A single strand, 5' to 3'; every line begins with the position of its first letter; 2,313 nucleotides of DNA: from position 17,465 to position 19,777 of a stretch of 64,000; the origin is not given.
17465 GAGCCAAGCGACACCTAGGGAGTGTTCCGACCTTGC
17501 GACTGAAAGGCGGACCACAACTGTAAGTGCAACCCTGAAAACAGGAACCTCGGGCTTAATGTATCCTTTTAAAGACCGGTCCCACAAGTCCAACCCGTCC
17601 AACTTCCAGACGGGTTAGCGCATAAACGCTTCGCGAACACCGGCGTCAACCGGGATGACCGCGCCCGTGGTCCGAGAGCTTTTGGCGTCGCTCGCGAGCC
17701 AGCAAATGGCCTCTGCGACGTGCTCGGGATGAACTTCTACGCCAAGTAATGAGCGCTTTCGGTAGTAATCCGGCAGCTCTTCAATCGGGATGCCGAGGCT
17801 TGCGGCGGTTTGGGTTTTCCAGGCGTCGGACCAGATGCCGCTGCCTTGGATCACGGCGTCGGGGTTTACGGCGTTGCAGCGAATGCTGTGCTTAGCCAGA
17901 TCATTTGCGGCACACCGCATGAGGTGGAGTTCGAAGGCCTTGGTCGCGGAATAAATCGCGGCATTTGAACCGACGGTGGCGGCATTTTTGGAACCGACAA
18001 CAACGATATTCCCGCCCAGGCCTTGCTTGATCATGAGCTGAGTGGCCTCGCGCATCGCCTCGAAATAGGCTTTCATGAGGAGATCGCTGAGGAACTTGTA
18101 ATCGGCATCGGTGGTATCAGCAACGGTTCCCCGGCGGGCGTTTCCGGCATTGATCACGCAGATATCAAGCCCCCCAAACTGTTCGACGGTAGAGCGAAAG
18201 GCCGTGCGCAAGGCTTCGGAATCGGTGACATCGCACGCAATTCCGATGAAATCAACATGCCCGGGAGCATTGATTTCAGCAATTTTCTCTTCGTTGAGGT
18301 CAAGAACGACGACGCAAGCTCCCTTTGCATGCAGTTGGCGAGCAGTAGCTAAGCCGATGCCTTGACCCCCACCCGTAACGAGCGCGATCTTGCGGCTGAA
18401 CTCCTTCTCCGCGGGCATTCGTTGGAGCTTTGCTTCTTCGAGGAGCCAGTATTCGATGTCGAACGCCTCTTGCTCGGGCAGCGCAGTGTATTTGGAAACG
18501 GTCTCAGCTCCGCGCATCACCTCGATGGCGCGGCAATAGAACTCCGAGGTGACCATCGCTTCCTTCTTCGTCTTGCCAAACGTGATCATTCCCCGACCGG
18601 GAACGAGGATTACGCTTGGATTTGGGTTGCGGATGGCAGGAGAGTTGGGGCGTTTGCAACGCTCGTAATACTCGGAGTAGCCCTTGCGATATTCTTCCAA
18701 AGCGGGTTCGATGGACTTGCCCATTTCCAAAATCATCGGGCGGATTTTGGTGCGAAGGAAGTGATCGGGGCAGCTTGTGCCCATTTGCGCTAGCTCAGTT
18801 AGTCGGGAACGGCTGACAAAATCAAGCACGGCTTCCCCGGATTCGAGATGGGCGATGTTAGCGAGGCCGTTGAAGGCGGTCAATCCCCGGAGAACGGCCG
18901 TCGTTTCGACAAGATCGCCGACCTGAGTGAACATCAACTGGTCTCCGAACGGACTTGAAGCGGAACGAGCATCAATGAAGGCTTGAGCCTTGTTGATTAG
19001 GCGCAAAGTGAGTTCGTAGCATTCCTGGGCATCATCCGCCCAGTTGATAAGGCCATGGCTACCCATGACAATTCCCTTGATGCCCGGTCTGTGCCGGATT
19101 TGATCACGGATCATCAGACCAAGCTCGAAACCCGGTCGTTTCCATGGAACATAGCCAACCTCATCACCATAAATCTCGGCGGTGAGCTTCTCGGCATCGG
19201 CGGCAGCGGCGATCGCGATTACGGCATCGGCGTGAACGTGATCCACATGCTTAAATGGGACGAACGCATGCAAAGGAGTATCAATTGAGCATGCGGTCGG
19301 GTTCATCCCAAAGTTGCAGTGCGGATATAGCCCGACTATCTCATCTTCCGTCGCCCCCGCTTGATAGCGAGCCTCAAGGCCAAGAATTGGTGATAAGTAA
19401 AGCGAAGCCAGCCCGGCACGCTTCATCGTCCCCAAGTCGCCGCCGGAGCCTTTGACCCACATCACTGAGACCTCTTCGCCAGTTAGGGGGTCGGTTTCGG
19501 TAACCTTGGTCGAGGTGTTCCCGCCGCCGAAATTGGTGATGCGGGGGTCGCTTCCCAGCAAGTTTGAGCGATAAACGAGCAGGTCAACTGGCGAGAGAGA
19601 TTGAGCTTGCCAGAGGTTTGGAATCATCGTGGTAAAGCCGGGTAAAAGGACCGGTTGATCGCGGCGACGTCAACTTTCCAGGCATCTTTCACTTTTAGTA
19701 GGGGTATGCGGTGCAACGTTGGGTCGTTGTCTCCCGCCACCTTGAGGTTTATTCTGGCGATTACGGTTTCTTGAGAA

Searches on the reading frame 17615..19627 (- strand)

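Call 45: search_protein_families(library=pfam, proteins=[window:17615-19627:-], max_evalue=0.001)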
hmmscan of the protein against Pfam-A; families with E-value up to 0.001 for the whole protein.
window:17615-19627:- (670 aa): 4 families
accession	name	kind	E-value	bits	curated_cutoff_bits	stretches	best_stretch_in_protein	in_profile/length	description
PF13561.12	adh_short_C2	-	1.8e-45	155.8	27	1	422-664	6-235/236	Enoyl-(Acyl carrier protein) reductase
PF00106.31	adh_short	-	9.4e-41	139.9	26.6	1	413-592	1-182/195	short chain dehydrogenase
PF00596.27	Aldolase_II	-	1.2e-16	61.6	22.2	1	27-215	12-180/183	Class II Aldolase and Adducin N-terminal domain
PF08659.16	KR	-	8.6e-08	32.7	22.6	1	416-570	4-160/180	KR domain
